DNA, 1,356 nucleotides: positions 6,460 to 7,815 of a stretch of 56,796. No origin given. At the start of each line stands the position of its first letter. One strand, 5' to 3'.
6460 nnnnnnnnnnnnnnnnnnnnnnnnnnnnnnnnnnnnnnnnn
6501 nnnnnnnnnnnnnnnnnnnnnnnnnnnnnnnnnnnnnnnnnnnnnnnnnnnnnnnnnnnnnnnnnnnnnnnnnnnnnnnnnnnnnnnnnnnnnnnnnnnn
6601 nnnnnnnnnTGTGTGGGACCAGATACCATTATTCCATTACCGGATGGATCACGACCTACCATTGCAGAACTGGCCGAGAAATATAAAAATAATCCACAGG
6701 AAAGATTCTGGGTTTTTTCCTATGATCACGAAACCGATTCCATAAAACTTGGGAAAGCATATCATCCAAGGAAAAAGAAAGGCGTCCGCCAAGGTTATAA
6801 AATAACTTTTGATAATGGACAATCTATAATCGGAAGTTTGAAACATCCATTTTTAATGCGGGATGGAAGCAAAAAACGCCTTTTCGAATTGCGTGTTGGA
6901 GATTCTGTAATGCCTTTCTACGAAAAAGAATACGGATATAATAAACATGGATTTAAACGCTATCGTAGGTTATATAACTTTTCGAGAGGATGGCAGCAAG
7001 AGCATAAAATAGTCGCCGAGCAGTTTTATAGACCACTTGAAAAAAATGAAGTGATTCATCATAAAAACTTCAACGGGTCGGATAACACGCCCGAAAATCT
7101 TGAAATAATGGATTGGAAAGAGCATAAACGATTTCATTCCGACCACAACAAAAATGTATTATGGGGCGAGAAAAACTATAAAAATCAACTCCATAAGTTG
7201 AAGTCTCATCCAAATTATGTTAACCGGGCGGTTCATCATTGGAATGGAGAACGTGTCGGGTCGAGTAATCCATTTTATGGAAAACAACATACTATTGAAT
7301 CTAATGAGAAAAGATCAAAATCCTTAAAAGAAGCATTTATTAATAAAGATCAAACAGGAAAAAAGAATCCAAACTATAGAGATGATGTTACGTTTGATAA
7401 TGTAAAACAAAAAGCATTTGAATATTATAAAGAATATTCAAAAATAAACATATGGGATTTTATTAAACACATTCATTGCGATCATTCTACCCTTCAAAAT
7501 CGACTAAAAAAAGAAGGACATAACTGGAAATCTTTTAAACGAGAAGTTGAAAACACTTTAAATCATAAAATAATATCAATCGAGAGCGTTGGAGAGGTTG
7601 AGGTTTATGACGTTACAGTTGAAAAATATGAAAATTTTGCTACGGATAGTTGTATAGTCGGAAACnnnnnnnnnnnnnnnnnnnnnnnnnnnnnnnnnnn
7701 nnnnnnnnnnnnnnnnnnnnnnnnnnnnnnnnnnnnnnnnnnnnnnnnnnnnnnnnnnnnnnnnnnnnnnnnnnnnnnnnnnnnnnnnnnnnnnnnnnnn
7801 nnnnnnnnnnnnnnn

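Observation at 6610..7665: HNH-endonuclease intein in the portal gene; three inteins sit in three consecutive morphogenesis genes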

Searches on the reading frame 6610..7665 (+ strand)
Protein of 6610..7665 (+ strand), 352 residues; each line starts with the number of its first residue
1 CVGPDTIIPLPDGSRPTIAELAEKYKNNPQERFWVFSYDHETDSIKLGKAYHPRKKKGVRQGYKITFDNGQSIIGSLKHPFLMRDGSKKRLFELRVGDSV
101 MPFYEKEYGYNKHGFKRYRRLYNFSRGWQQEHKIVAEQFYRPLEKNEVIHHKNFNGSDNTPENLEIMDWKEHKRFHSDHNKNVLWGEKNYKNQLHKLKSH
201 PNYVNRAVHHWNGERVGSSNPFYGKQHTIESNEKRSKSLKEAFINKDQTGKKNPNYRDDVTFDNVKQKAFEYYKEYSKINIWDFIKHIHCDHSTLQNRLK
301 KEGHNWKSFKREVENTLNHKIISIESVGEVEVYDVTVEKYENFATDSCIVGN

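Call 6: search_protein_families(library=pfam, proteins=[window:6610-7665:+], max_evalue=0.1)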
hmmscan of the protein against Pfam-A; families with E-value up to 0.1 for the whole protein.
window:6610-7665:+ (352 aa): 3 families
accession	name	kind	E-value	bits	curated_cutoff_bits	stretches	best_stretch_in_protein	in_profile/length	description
PF14890.11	Intein_splicing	-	2.7e-17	63.4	35.8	1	8-352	1-155/155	Intein splicing domain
PF13392.12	HNH_3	-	1.7e-07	31.2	24.8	1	132-173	4-45/46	HNH endonuclease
PF07460.16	NUMOD3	-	0.003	17.9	20.4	0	217-234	18-35/37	NUMOD3 motif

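Call 7: search_protein_families(library=ncbifam, proteins=[window:6610-7665:+], max_evalue=0.1)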
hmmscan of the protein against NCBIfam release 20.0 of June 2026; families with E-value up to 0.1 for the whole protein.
window:6610-7665:+ (352 aa): 8 families
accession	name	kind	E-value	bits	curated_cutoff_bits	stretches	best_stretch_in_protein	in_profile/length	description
NF052663.1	RtcB_rel_intein2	exception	7.6e-25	87.8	1050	1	1-348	78-305/626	intein-containing RctB family protein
TIGR01445.1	intein_Nterm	domain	6.1e-09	36.7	24.5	1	1-82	1-82/83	intein N-terminal splicing region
NF005852.0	PRK07773.1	equivalog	5.9e-07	28.2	780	2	1-100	398-490/886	replicative DNA helicase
NF038162.1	RtcB_rel_intein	exception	1.9e-06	26.2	1150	1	4-107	98-196/961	intein-containing RtcB family protein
TIGR01443.1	intein_Cterm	domain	1e-05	25.6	15.6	1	331-352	1-23/24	intein C-terminal splicing region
NF038136.1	rSAM_Rv_intein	exception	0.02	13.7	700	0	53-100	120-166/574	intein-containing Rv2578c family radical SAM protein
NF040651.2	MtaB_Meth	equivalog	0.021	13.6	720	1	252-339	91-176/460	methanol--corrinoid protein co-methyltransferase MtaB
NF038098.1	GyrA_w_intein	exception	0.026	12.4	1850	1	1-82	117-194/1232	intein-containing DNA gyrase subunit A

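Call 16: find_homologous_proteins(query=window:6610-7665:+, max_evalue=0.00001)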
Query window:6610-7665:+ (352 aa): 26 proteins with E <= 0.00001 among 726 candidates.
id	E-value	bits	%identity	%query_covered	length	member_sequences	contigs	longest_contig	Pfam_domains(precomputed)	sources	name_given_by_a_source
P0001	1.2e-139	484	69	84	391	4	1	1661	PF13392.13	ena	-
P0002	2.9e-138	479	61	100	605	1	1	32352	PF13392.13,PF14890.12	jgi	-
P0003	4.5e-105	370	62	76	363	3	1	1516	PF13392.13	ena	-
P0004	2.7e-98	348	73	57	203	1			PF07460.17,PF13392.13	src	-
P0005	5.5e-96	340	69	59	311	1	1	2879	PF13392.13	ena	-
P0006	5.2e-92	327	64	63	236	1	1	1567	PF13392.13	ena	-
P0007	7.8e-90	320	78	50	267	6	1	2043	PF13392.13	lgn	-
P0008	8.9e-89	316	80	48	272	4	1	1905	PF13392.13,PF14890.12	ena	-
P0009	6.4e-85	304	75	49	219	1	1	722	PF13392.13,PF14890.12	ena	-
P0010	6.5e-83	297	62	58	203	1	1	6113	PF13392.13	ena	-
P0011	6.9e-82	294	73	49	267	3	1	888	-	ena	-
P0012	5.7e-80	287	54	72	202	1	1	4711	PF13392.13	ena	-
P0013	2.0e-79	286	74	46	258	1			-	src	-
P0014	6.0e-62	228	51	68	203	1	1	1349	-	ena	-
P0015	5.9e-60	222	81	33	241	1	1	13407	PF14890.12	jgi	-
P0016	2.0e-58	217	59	43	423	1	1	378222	PF07230.17,PF14890.12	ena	-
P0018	2.4e-54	203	81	31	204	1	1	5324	PF14890.12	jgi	jgi:hypothetical protein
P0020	2.1e-48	184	53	47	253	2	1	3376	PF13392.13,PF14890.12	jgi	-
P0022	7.0e-23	100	28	99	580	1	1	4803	PF00656.28,PF13392.13,PF14890.12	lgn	-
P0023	2.8e-21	94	34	50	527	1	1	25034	PF00383.30,PF14437.13,PF13392.13,PF14890.12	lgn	-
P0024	3.7e-20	91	28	99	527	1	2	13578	PF00383.30,PF13392.13,PF14890.12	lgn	-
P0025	6.5e-20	90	28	99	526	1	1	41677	PF00383.30,PF14437.13,PF13392.13,PF14890.12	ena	-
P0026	9.1e-19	86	32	50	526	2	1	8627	PF00383.30,PF14437.13,PF13392.13,PF14890.12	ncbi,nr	ncbi:MAG: HNH endonuclease [Selenomonadaceae bacterium]|nr:HNH endonuclease [Selenomonadaceae bacter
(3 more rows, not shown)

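Call 21: find_encoding_contigs(protein=P0016, flank=10000, max_places=3)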
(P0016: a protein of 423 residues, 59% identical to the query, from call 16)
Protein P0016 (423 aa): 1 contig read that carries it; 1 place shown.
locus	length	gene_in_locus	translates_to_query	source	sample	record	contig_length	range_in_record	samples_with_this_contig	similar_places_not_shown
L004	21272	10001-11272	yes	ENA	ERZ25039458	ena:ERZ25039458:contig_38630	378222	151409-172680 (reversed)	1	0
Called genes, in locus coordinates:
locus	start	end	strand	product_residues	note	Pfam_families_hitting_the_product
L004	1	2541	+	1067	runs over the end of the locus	PF00149:Metallophos, PF13476:AAA_23 (faint), PF02463:SMC_N (weak)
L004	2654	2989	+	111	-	-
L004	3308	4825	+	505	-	PF02384:N6_Mtase, PF07669:Eco57I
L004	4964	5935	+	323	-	-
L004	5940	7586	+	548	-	-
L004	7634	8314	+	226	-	-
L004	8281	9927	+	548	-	PF03237:Terminase_6N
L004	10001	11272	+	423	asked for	PF14890:Intein_splicing, PF07230:Portal_T4 (weak)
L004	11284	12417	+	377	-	PF07230:Portal_T4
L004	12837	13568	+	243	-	-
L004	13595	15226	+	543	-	-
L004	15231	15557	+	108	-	-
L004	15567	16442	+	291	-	-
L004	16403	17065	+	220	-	PF03420:Peptidase_S77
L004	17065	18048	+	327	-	-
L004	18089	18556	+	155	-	PF07068:Gp23 (weak), PF08719:NADAR (weak)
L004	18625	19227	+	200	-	PF13103:TonB_2 (weak)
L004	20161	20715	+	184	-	-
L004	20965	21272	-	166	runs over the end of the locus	-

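Call 34: find_encoding_contigs(protein=P0002, flank=10000, max_places=2)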
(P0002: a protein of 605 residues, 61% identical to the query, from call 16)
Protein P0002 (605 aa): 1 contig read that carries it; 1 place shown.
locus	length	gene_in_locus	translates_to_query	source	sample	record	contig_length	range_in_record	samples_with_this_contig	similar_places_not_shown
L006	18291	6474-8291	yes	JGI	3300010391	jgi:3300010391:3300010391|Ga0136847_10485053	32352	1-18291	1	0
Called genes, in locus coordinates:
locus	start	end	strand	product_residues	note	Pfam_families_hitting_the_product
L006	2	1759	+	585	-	?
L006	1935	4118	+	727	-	-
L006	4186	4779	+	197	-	-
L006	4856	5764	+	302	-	PF03237:Terminase_6N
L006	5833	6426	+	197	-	-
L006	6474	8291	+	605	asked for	PF14890:Intein_splicing, PF13392:HNH_3 (weak)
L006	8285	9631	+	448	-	-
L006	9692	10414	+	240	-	-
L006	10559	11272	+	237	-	-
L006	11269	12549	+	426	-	PF27659:CHP02642 (weak)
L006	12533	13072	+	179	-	-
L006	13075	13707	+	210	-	PF03420:Peptidase_S77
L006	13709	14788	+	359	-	-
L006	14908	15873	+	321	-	PF07460:NUMOD3 (weak), PF04480:DUF559 (weak)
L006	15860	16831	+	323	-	PF00478:IMPDH, PF01070:FMN_dh, PF03060:NMO (weak)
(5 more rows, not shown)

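Call 37: search_solved_structures(query=window:6610-7665:+, max_evalue=0.01, show_alignments=2)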
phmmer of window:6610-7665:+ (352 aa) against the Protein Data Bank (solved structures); distinct sequences matched with E-value up to 0.01: 0.

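Call 50: predict_structure(alignment_id=A1)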
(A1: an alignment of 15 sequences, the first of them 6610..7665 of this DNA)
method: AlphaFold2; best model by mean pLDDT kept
length: 352 residues; sequences in the alignment: 15
mean_pLDDT: 73.7   pTM: 0.60
mean pLDDT of the five models: 73.7, 67.4, 66.4, 66.0, 60.6
residues with pLDDT >= 90: 90; 70-90: 136; 50-70: 59; < 50: 67
segments of 3 or more residues with pLDDT < 50: 107-116, 178-186, 200-225, 239-256
pLDDT, mean of each block of 10 residues (from residue 1): 90 92 90 91 89 89 86 89 85 88 57 54 74 92 90 83 90 63 47 54 37 40 51 53 43 50 72 68 79 79 81 64 92 90 86 74
secondary structure, 60 per line:
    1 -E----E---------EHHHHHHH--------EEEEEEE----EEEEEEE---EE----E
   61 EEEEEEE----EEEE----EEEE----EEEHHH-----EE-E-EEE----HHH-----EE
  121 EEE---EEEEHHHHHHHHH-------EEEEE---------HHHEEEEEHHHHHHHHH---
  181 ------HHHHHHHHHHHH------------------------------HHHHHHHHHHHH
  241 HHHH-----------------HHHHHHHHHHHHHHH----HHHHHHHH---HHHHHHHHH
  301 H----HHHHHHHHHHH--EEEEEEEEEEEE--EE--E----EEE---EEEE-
elements in order: H18-24 E33-39 E44-50 E60-67 E72-75 E80-83 E88-90 E104-106 E119-123 E127-130 H131-139 E147-151 E164-168 H169-177 H187-198 H229-244 H262-276 H281-288 H292-301 H306-316 E319-330 E342-344 E348-351

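Call 52: fold_search(model_id=the predicted structure, library=pdb)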
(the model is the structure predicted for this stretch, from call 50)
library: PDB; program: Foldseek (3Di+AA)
matches with E <= 10: 220; with E <= 0.001: 42
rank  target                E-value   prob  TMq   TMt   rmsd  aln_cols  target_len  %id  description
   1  1dq3                  9.0e-08  1.00  0.37  0.29  19.4       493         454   18  CRYSTAL STRUCTURE OF AN ARCHAEAL INTEIN-ENCODED HOMING ENDONUCLEASE PI-PFUI (released 2000-07-05)
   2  6frg                  4.8e-07  1.00  0.25  0.54   2.7       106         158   24  Crystal structure of G-1F mutant of Ssp DnaB Mini-Intein variant M86 (released 2019-01-30)
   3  6frh_A                7.6e-07  1.00  0.26  0.55   2.0       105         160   23  Crystal structure of Ssp DnaB Mini-Intein variant M86 (released 2019-01-30)
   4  6rpq                  7.6e-07  1.00  0.26  0.36   3.1       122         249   22  Crystal structure of PhoCDC21-1 intein (released 2019-08-14)
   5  6frh_B                1.7e-06  1.00  0.25  0.56   3.6       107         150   24  Crystal structure of Ssp DnaB Mini-Intein variant M86 (released 2019-01-30)
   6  4o1r                  2.9e-06  1.00  0.25  0.60   1.8       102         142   24  Crystal structure of NpuDnaB intein (released 2014-03-19)
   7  1mi8                  3.4e-06  1.00  0.24  0.58   2.6       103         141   24  2.0 Angstrom crystal structure of a DnaB intein from Synechocystis sp. PCC 6803 (released 2003-08-19)
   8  6fre                  7.7e-06  1.00  0.25  0.54   3.4       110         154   23  Crystal structure of G-1F/H73A mutant of Ssp DnaB Mini-Intein variant M86 (released 2019-01-30)
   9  6rpp                  1.0e-05  1.00  0.26  0.51   3.1       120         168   20  Crystal structure of PabCDC21-1 intein (released 2019-08-14)
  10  5i0a                  1.7e-05  1.00  0.26  0.61   4.9       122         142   16  RecA mini intein in complex with cisplatin (released 2016-09-21)
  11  7qsu                  1.7e-05  1.00  0.34  0.33  17.0       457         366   13  Crystal structure of homing endonuclease-associated TliVMA intein (C1A, d333-339) (released 2022-03-30)
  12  3ifj_A                2.3e-05  1.00  0.26  0.63   2.7       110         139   19  Crystal structure of Mtu recA intein, splicing domain (released 2009-10-06)
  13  1zd7_A                2.3e-05  1.00  0.25  0.53   6.1       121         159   16  1.7 Angstrom Crystal Structure Of Post-Splicing Form of a dnaE Intein from Synechocystis Sp. Pcc 6803 (released 2006-01-24)
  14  1zde                  3.2e-05  1.00  0.25  0.51   4.3       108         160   14  1.95 Angstrom Crystal Structure of a dnaE Intein Precursor from Synechocystis Sp. Pcc 6803 (released 2006-01-24)
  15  7qss                  3.9e-05  1.00  0.35  0.29  20.1       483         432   13  Crystal structure of homing endonuclease-associated TliVMA intein (C1A) (released 2022-03-30)
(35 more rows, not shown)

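Call 58: search_protein_representatives(protein=window:6610-7665:+)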
Query: 352 residues. Proteins with E-value up to 0.001 (for the whole library): 5633; up to 1e-10: 2064; up to 1e-30: 230. The best 150 are listed.
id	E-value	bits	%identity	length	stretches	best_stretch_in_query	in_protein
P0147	1.6e-177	606.7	54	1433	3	1-351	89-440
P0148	2.6e-157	540.2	66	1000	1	1-352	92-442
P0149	2.1e-139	481.3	51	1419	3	1-177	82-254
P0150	4.0e-135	467.2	37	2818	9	5-185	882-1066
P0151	4.2e-133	460.6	49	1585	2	1-352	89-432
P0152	5.1e-123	427.4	60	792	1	1-352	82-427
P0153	2.8e-111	388.8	40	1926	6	7-352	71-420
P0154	1.4e-103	363.4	33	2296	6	11-197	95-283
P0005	1.7e-96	340.1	68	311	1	1-208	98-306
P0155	2.3e-96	339.7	36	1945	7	1-199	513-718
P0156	1.1e-89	317.8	35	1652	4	1-352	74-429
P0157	1.4e-87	310.8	44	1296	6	1-113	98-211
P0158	3.3e-85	303.0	35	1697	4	1-344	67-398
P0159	3.0e-80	286.7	30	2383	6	3-178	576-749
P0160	2.8e-79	283.5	34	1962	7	1-182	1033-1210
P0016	6.4e-59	216.5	74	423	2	1-108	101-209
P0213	6.3e-51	190.2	74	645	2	1-104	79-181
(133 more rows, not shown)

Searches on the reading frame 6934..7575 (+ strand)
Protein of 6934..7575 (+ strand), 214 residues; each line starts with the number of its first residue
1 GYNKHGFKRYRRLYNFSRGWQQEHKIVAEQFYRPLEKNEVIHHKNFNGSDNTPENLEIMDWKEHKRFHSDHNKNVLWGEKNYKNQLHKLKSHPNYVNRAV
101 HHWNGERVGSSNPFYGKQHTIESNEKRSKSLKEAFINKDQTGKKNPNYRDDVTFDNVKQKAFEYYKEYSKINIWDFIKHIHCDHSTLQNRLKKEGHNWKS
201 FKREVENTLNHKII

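Call 85: predict_structure(alignment_id=A2)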
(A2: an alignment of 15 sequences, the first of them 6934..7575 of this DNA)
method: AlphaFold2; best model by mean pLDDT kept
length: 214 residues; sequences in the alignment: 15
mean_pLDDT: 63.0   pTM: 0.35
mean pLDDT of the five models: 63.0, 59.9, 55.5, 51.5, 51.0
residues with pLDDT >= 90: 1; 70-90: 100; 50-70: 47; < 50: 66
segments of 3 or more residues with pLDDT < 50: 1-23, 97-119, 134-147, 212-214
pLDDT, mean of each block of 10 residues (from residue 1): 31 33 53 80 76 80 77 69 72 50 38 44 57 46 47 77 83 78 74 84 83 42
secondary structure, 60 per line:
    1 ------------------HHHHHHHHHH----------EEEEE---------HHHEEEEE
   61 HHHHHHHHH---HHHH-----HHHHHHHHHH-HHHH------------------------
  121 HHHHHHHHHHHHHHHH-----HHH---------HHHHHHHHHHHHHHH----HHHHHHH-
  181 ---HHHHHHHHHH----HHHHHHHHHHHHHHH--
elements in order: H19-28 E39-43 E56-60 H61-69 H73-76 H82-91 H93-96 H121-136 H154-168 H173-179 H184-193 H198-212
